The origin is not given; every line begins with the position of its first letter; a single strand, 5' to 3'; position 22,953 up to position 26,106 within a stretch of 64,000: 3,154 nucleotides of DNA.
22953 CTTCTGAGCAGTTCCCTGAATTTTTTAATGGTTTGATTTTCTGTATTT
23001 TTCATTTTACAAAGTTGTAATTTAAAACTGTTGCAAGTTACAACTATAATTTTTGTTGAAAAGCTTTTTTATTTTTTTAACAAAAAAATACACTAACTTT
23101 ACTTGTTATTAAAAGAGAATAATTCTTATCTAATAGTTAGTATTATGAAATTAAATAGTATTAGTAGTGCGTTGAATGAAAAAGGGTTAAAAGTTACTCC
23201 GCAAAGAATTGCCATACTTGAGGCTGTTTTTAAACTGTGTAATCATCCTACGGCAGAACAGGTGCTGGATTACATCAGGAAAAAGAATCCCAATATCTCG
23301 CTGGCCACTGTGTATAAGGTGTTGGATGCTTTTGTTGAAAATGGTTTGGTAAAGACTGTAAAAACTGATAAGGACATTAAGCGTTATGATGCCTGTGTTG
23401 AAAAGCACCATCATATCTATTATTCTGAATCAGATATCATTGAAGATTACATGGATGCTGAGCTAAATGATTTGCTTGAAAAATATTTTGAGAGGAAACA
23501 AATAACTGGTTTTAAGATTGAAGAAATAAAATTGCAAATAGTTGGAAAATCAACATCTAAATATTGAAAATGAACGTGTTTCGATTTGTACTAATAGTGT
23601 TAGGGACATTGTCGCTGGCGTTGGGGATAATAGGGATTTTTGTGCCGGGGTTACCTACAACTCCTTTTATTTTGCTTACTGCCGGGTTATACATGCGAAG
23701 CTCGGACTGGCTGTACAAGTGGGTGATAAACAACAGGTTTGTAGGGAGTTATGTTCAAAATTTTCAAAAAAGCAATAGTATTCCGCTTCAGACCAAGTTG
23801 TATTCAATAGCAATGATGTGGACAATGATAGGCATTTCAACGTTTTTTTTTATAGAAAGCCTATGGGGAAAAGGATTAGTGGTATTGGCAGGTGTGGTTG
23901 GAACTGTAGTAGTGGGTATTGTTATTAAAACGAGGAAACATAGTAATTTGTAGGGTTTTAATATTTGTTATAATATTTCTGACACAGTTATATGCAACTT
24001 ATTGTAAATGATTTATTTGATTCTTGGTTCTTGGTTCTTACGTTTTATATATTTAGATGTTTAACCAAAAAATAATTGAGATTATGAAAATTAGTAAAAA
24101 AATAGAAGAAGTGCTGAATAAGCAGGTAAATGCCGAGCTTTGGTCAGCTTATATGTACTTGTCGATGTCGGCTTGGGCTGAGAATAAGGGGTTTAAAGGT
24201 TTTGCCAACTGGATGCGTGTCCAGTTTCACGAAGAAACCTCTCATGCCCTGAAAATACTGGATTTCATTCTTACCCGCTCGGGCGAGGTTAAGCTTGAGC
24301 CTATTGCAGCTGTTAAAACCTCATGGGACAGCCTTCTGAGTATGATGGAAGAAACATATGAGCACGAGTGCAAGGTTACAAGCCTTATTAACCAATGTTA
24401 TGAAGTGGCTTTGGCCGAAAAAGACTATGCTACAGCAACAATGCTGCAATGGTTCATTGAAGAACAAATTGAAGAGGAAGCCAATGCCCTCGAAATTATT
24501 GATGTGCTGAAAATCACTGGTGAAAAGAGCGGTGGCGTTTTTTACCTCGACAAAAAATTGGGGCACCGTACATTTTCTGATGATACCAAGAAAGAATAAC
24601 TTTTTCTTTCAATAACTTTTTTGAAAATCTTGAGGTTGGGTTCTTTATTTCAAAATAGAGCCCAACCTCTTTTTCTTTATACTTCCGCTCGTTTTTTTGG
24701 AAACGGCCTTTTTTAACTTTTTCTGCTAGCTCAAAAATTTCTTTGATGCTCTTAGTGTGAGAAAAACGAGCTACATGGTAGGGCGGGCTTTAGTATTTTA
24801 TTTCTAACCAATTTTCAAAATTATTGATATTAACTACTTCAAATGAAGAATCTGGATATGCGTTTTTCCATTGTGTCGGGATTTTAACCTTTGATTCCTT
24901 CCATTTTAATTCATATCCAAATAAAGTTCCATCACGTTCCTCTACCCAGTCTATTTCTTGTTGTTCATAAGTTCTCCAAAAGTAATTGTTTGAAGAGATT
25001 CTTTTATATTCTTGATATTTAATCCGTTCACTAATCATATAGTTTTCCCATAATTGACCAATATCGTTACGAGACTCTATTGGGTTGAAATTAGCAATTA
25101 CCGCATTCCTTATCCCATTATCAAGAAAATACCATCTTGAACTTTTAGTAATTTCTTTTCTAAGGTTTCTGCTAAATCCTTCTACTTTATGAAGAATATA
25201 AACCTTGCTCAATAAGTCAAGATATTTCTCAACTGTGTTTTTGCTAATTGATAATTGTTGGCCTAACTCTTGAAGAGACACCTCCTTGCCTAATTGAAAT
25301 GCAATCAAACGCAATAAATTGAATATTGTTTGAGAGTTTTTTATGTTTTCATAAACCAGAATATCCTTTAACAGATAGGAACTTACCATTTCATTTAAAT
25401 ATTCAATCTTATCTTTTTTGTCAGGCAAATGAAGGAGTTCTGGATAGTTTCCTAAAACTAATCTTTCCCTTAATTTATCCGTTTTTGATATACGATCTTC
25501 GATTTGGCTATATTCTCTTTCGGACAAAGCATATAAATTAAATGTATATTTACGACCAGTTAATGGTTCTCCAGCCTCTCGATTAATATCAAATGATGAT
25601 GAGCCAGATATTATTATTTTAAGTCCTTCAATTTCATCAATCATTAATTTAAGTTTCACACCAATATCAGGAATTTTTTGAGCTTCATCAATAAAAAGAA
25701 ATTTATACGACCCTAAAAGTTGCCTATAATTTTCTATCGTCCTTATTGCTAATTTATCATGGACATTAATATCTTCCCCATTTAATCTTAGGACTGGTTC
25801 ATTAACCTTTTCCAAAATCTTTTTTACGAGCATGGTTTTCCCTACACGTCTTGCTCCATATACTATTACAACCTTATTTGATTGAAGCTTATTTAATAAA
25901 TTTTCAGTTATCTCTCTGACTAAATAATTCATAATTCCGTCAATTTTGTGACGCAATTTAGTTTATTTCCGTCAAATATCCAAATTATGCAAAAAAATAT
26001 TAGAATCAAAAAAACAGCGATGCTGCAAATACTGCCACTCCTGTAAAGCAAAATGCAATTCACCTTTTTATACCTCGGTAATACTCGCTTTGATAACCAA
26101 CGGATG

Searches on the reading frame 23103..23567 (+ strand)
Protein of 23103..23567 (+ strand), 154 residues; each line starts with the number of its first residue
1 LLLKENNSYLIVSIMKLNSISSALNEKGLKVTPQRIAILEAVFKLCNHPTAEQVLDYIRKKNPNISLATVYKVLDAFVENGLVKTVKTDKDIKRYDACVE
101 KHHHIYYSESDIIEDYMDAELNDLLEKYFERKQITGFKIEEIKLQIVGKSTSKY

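Call 63: search_protein_families(library=pfam, proteins=[window:23103-23567:+], max_evalue=0.01)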
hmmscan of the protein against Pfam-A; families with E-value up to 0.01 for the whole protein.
window:23103-23567:+ (154 aa): 2 families
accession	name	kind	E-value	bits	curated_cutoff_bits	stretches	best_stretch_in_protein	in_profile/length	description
PF01475.25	FUR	-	3.8e-25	88.8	23.1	1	26-146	1-120/121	Ferric uptake regulator family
PF03965.22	Penicillinase_R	-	2.6e-06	28.2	22.6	1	32-143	2-110/115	Penicillinase repressor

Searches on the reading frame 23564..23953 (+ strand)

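Call 63: search_protein_families(library=pfam, proteins=[window:23564-23953:+], max_evalue=0.01)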
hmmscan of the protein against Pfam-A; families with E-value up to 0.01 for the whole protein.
window:23564-23953:+ (129 aa): 2 families
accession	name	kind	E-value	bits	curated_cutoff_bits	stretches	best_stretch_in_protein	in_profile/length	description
PF04304.18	DUF454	-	2.7e-34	118.1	35.1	1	7-122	1-114/115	Protein of unknown function (DUF454)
PF09656.15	PGPGW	-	0.0043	17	23.3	1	7-29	1-23/53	Putative transmembrane protein (PGPGW)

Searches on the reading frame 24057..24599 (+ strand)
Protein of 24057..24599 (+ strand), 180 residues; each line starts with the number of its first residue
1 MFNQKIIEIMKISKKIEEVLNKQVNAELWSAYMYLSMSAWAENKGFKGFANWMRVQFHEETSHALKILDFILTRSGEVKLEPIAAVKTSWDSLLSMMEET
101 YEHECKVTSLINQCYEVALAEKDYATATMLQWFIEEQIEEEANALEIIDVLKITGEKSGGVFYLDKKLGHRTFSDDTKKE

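Call 22: search_protein_families(library=pfam, proteins=[window:24057-24599:+], max_evalue=0.001)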
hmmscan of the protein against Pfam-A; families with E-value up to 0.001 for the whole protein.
window:24057-24599:+ (180 aa): 1 family
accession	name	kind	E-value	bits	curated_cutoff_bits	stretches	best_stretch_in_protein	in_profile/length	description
PF00210.30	Ferritin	-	2.8e-40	137.9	24.5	1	18-152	2-140/142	Ferritin-like domain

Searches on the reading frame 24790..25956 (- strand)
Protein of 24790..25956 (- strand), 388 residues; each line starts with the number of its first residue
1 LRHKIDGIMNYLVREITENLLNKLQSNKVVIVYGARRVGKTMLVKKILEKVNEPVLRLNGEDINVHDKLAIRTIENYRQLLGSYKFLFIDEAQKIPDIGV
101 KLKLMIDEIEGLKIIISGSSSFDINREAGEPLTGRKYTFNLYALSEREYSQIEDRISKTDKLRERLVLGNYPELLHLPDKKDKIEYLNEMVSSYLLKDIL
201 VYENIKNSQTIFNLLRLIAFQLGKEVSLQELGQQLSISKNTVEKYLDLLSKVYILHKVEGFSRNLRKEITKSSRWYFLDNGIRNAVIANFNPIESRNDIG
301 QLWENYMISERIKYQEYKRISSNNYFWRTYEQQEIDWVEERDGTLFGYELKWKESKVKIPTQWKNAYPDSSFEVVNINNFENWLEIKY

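Call 22: search_protein_families(library=pfam, proteins=[window:24790-25956:-], max_evalue=0.001)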
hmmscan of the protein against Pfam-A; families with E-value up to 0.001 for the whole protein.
window:24790-25956:- (388 aa): 8 families
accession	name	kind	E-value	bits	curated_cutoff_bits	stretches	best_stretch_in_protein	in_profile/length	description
PF13635.12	DUF4143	-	2.3e-39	135.1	28.1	1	197-352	2-159/160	Domain of unknown function (DUF4143)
PF13173.12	AAA_14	-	2.6e-26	92.6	27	1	27-149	2-128/129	AAA domain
PF00004.35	AAA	-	4.2e-05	24.4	21.2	1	30-95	1-69/131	ATPase family associated with various cellular activities (AAA)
PF13401.12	AAA_22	-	5.4e-05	24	27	0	26-55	4-36/130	AAA domain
PF25201.1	nSTAND6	-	0.00018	22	27.7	1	18-82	9-69/148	Novel STAND NTPase 6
PF08279.18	HTH_11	-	0.0002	21.6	25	1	223-251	13-41/55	HTH domain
PF01637.24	ATPase_2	-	0.00033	21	33.2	1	24-52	17-45/225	ATPase domain predominantly from Archaea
PF20720.3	nSTAND3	-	0.00066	19.8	27.2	0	13-53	3-43/155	Novel STAND NTPase 3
